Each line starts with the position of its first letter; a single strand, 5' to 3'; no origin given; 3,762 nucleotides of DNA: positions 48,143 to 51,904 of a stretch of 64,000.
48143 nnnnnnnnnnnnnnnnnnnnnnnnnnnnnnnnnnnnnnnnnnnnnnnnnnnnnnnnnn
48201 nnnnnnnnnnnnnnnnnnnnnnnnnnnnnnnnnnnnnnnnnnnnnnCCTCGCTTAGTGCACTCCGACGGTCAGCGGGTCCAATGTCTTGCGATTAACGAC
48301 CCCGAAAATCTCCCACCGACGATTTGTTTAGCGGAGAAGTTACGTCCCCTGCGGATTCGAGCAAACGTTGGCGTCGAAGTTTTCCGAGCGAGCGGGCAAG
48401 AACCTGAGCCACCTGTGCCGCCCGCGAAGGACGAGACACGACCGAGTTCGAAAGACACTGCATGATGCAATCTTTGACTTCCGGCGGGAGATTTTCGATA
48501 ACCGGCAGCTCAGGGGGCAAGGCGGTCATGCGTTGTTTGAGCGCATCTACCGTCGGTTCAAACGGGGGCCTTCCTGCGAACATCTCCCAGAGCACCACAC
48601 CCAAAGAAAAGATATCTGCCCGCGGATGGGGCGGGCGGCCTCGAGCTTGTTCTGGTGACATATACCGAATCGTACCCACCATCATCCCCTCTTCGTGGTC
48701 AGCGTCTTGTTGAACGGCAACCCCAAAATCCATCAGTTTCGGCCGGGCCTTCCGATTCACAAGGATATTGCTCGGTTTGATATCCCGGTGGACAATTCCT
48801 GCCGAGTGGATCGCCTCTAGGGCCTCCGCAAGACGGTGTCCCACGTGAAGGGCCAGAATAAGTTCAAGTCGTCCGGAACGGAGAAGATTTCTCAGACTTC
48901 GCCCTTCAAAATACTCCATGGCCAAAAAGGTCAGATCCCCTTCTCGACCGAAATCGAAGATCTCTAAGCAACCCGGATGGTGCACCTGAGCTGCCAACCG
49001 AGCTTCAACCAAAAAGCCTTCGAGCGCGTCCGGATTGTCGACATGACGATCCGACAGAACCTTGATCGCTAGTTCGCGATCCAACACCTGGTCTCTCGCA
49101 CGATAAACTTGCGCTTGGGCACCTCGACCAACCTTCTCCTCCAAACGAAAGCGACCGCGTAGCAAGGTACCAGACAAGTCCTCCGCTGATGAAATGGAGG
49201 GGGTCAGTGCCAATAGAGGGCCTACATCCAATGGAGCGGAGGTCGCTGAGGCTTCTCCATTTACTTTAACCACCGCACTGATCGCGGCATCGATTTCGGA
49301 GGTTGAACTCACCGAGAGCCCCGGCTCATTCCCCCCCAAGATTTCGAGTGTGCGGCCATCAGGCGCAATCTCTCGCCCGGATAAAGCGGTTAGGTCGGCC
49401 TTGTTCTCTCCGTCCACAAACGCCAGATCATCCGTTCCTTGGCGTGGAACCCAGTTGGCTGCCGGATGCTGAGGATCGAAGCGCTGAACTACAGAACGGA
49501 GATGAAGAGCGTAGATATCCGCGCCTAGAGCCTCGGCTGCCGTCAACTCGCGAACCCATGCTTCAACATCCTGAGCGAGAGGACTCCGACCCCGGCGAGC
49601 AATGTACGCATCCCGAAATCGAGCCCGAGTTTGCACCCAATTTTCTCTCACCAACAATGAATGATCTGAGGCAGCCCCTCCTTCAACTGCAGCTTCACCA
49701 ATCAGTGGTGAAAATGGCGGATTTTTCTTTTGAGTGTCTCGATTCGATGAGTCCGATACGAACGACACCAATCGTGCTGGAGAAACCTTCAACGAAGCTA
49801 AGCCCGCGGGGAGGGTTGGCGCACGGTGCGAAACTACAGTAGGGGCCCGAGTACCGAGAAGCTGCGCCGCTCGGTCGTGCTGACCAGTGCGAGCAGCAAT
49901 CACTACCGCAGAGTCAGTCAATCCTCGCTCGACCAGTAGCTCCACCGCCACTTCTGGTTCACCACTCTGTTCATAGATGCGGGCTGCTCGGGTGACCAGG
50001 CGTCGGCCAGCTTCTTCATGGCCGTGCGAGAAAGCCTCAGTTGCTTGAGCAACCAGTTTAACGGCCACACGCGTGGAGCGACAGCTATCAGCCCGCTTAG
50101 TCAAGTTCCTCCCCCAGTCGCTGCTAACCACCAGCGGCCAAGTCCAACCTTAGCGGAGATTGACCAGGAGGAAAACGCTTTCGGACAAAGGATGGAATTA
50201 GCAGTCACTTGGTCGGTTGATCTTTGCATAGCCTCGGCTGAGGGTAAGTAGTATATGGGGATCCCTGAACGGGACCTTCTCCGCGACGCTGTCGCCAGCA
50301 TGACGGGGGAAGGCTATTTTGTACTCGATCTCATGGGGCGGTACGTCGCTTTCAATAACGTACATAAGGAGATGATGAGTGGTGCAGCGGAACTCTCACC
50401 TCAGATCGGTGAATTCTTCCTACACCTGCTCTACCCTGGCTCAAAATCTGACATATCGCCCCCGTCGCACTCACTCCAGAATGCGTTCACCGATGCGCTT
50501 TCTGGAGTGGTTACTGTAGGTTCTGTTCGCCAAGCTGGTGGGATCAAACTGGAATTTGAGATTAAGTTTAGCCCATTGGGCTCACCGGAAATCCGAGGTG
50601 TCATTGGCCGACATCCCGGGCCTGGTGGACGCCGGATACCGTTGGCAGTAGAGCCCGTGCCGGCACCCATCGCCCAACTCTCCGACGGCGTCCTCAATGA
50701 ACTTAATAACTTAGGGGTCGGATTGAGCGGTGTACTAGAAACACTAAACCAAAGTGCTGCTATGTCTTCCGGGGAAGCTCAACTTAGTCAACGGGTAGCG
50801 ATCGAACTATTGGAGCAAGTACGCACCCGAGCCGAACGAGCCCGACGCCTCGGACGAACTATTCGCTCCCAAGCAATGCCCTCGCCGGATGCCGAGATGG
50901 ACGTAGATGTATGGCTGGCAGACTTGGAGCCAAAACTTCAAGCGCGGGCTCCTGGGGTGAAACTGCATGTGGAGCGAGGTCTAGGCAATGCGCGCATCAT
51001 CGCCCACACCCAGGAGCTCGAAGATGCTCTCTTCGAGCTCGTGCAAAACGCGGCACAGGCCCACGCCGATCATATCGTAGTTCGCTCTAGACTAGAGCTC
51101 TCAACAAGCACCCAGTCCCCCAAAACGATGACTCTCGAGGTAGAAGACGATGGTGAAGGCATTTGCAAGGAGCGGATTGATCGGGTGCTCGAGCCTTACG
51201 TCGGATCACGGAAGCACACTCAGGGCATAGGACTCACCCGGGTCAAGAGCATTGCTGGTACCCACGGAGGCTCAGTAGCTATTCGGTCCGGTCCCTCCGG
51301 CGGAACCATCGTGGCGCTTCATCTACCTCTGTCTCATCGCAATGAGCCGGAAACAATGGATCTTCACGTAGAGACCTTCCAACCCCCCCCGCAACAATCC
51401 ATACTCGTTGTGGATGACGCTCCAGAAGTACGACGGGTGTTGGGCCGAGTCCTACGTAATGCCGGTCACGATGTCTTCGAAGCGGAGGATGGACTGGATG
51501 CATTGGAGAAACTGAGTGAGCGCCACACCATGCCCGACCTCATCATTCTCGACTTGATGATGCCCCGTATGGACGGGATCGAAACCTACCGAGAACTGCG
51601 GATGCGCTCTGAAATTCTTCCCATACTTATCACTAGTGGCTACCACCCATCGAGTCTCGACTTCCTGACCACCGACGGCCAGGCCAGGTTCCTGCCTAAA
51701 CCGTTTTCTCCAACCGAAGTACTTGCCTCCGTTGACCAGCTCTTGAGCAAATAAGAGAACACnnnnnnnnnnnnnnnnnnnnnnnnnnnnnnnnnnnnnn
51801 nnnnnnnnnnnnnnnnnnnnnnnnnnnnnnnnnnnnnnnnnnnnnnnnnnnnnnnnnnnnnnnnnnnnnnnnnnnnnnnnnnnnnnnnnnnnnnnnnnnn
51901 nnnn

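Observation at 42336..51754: Signalling/secretion neighbourhood: FHA-GAF histidine kinase, Cys-rich-repeat/Kelch secreted protein coupled to a 670-aa unknown, a C-terminal-kinase Ser/Thr kinase and a hybrid histidine kinase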

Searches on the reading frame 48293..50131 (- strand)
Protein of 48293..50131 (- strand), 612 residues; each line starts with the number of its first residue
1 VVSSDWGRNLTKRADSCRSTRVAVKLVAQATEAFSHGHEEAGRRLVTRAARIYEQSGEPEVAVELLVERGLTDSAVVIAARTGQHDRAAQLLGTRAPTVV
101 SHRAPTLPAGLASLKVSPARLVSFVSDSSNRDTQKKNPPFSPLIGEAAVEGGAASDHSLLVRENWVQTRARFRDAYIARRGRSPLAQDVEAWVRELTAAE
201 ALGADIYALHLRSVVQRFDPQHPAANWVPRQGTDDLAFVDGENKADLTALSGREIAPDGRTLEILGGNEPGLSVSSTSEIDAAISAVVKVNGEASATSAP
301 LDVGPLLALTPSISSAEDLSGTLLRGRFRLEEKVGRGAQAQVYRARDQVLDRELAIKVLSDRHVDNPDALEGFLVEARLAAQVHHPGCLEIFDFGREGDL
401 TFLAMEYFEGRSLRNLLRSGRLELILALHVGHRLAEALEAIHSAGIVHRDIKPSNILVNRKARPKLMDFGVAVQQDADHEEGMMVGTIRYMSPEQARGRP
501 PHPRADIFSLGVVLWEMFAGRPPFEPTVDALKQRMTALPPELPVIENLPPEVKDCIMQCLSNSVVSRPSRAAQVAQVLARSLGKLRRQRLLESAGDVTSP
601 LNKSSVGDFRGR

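Call 4: search_protein_families(library=pfam, proteins=[window:48293-50131:-], max_evalue=0.01)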
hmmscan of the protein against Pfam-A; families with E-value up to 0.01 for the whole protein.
window:48293-50131:- (612 aa): 7 families
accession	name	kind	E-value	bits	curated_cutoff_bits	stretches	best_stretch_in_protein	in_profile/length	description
PF00069.31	Pkinase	-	9.3e-49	166.6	31.7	1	329-574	2-257/263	Protein kinase domain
PF07714.23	PK_Tyr_Ser-Thr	-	9.1e-34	117.4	23.1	1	329-570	2-251/258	Protein tyrosine and serine/threonine kinase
PF03109.22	ABC1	-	2e-06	27.5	22.9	1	402-483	144-225/244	ABC1 atypical kinase-like domain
PF17667.7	Pkinase_fungal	-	1.5e-05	24.3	24.1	1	436-509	297-378/387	Fungal protein kinase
PF01636.29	APH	-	1.8e-05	25.1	23.2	0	445-499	169-222/239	Phosphotransferase enzyme family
PF01163.29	RIO1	-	0.0078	16.3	22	0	434-484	114-163/187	RIO domain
PF06293.20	Kdo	-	0.008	16.1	21.3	0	432-474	125-171/207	Lipopolysaccharide kinase (Kdo/WaaP) family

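Call 5: search_protein_families(library=ncbifam, proteins=[window:48293-50131:-], max_evalue=0.01)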
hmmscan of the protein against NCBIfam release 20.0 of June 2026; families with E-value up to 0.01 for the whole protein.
window:48293-50131:- (612 aa): 21 families
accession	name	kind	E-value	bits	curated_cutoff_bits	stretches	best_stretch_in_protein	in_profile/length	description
NF033483.0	PknB_PASTA_kin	equivalog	1.7e-73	248.6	450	1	321-588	2-275/563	Stk1 family PASTA domain-containing Ser/Thr kinase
NF047741.1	antiphage_MADS6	equivalog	2.5e-39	135.3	460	2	428-589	302-468/612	methylation-associated defense system protein kinase MAD6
NF052427.1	StpK7MSMEG_1200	equivalog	4.9e-39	134.3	900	1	326-537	7-220/601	serine/threonine protein kinase StpK7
NF009651.0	PRK13184.1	equivalog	6.6e-33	113.7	839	1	327-567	3-276/932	serine/threonine-protein kinase PknD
NF038150.1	lanthi_synth_IV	equivalog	4.1e-32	111.4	650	1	319-584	182-459/851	class IV lanthionine synthetase LanL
TIGR03903.1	TOMM_kin_cyc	equivalog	9.2e-28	96.6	705.75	1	352-525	4-190/1267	TOMM system kinase/cyclase fusion protein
NF053615.1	SerThrKinAfsKStmc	equivalog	8e-23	81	1300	1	332-577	19-264/809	protein serine/threonine kinase AfsK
NF033442.0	BREX_PglW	equivalog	2.3e-22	78.6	990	2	320-474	506-662/1391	BREX system serine/threonine kinase PglW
NF038151.1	lanthi_synth_III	equivalog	2.2e-17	62.7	575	1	342-522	236-427/833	class III lanthionine synthetase LanKC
NF043056.1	T4SS_LegK1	equivalog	5.8e-16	58.2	550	1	390-517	143-283/516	Dot/Icm T4SS effector kinase LegK1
NF011463.0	PRK14879.1-4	equivalog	4.3e-11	42.7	188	1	343-481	45-169/237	Kae1-associated kinase Bud32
NF058632.1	SerThrKinPrkT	equivalog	2.4e-10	40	280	1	318-472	13-165/322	serine/threonine protein kinase PrkT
TIGR03724.2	arch_bud32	equivalog_domain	6.5e-10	38.8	125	1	399-483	66-142/193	KEOPS complex kinase/ATPase Bud32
NF007174.0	PRK09605.1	equivalog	9.7e-09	34.2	447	1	331-483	338-484/535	bifunctional N(6)-L-threonylcarbamoyladenine synthase/serine/threonine protein kinase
NF011464.0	PRK14879.1-7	equivalog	5.7e-08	32.7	246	1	376-478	56-155/221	Kae1-associated kinase Bud32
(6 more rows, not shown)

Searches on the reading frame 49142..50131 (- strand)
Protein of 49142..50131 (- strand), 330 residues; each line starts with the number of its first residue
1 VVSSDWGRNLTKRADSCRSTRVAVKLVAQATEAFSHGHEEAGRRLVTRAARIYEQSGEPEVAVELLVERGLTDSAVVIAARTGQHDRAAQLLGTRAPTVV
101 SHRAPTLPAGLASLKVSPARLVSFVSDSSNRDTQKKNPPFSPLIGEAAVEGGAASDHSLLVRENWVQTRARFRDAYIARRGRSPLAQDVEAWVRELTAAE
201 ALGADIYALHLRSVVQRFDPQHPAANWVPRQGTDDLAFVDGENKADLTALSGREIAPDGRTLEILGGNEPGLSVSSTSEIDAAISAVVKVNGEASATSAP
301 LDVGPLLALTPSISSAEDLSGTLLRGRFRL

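Call 42: search_protein_families(library=pfam, proteins=[window:49154-50131:-], max_evalue=10)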
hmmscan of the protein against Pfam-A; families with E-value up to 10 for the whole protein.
seq(326 aa): 1 family
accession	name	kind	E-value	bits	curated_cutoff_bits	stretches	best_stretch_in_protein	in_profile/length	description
PF13176.12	TPR_7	-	0.15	12.7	27.9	1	50-67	6-23/36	Tetratricopeptide repeat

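Call 80: predict_structure(protein=window:49142-50131:-)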
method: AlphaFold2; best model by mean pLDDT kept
length: 330 residues; sequences in the alignment: 1
mean_pLDDT: 48.9   pTM: 0.31
mean pLDDT of the five models: 48.9, 46.8, 41.2, 40.2, 40.1
residues with pLDDT >= 90: 33; 70-90: 43; 50-70: 61; < 50: 193
segments of 3 or more residues with pLDDT < 50: 1-3, 95-169, 171-173, 183-186, 228-330
pLDDT, mean of each block of 10 residues (from residue 1): 58 70 90 93 94 91 90 87 82 46 29 25 23 26 24 26 41 48 50 60 56 58 53 40 30 29 26 28 28 28 27 32 25
secondary structure, 60 per line:
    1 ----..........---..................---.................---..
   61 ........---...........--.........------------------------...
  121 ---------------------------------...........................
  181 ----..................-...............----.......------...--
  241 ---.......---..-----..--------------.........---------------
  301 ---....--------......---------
elements in order: H5-14 H18-35 H39-55 H59-68 H72-82 H85-93 H154-180 H185-202 H204-218 H223-226 E227-229 E236-238 H244-250 H277-285 H304-307 H316-321

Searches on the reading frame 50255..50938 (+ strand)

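Call 42: search_protein_families(library=pfam, proteins=[window:50255-50938:+], max_evalue=10)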
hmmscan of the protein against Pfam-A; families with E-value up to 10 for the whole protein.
seq(228 aa): 1 family
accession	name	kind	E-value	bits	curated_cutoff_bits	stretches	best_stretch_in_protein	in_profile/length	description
PF12860.13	PAS_7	-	0.15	12.7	27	1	149-212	33-97/115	PAS fold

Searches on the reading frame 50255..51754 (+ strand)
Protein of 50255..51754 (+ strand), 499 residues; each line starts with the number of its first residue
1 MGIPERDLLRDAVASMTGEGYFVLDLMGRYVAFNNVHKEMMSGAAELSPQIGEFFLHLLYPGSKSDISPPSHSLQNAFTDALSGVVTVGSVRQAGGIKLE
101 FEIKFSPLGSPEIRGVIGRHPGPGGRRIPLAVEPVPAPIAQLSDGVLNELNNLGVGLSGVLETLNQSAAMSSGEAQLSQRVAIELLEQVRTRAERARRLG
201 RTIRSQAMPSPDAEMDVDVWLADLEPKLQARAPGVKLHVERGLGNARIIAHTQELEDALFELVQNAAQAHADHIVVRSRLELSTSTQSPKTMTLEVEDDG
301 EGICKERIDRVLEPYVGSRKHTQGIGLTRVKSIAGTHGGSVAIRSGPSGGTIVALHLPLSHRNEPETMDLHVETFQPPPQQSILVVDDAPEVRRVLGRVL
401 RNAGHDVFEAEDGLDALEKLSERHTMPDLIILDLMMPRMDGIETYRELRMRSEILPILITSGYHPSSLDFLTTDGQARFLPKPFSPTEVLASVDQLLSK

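Call 4: search_protein_families(library=pfam, proteins=[window:50255-51754:+], max_evalue=0.01)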
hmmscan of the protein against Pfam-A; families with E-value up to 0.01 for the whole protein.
window:50255-51754:+ (499 aa): 4 families
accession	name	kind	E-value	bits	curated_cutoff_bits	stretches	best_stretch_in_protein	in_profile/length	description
PF00072.30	Response_reg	-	8.6e-23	81.1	30.2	1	383-493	1-110/111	Response regulator receiver domain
PF02518.31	HATPase_c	-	1.8e-16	61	26.4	1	253-360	4-110/111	Histidine kinase-, DNA gyrase B-, and HSP90-like ATPase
PF13589.12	HATPase_c_3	-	3.9e-06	27.4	25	1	255-321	3-62/137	Histidine kinase-, DNA gyrase B-, and HSP90-like ATPase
PF13581.12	HATPase_c_2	-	0.0034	17.8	27.4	0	251-336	28-111/127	Histidine kinase-like ATPase domain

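Call 5: search_protein_families(library=ncbifam, proteins=[window:50255-51754:+], max_evalue=0.01)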
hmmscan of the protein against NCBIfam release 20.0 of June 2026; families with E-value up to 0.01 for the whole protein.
window:50255-51754:+ (499 aa): 151 families (the best 25 are shown)
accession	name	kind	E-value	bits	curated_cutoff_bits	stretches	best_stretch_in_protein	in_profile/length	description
NF010076.0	PRK13557.1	subfamily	6.6e-35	120.5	631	1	139-497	163-533/540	histidine kinase famiy protein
NF052574.1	HisKinEspCMyxo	equivalog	3.3e-31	108.2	1200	1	137-498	415-784/785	serine histidine kinase EspC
NF046026.1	HisKinCckACaul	equivalog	1.8e-30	105.7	1000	1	139-486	302-665/678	cell cycle histidine kinase CckA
NF046020.1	HisKinCckABruc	equivalog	1.9e-29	102.1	1000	1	216-497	551-867/868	cell cycle histidine kinase CckA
NF011874.0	PRK15347.1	equivalog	6.5e-27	94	852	2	377-488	687-801/921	two component system sensor kinase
NF010411.0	PRK13837.1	equivalog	2.2e-24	85.5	647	1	178-490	481-805/828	two-component system VirA-like sensor kinase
NF052573.1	HisKinEspAMyxo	equivalog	6.8e-24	83.9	1400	1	249-452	498-702/755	serine histidine kinase EspA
TIGR02956.1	TMAO_torS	equivalog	8.4e-22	77.1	676.5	1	222-497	544-820/967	TMAO reductase system sensor histidine kinase/response regulator TorS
NF008302.0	PRK11091.1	equivalog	1.6e-21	76.2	838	1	214-459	355-604/779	aerobic respiration two-component sensor histidine kinase ArcB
NF041947.1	LuxQ_Vibrio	equivalog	2.2e-21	75.5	1200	1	234-451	566-791/843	quorum-sensing autoinducer 2 sensor kinase/phosphatase LuxQ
NF045944.1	ResRegRpaBCyano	equivalog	5.3e-21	75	330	1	384-497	1-112/229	response regulator transcription factor RpaB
NF007420.1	PRK09959.1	equivalog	3.6e-19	67.9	1995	1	254-458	828-1034/1197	acid-sensing system histidine kinase EvgS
NF007005.1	PRK09468.1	equivalog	1.6e-17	63.8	331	1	381-497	4-119/237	osmolarity response regulator transcription factor OmpR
NF008468.0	PRK11360.1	equivalog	5.8e-17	61.3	646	1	247-363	499-612/616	two-component system sensor histidine kinase AtoS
NF040689.1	MtrAB_MtrA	equivalog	6.8e-17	61.5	300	1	383-494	1-110/219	MtrAB system response regulator MtrA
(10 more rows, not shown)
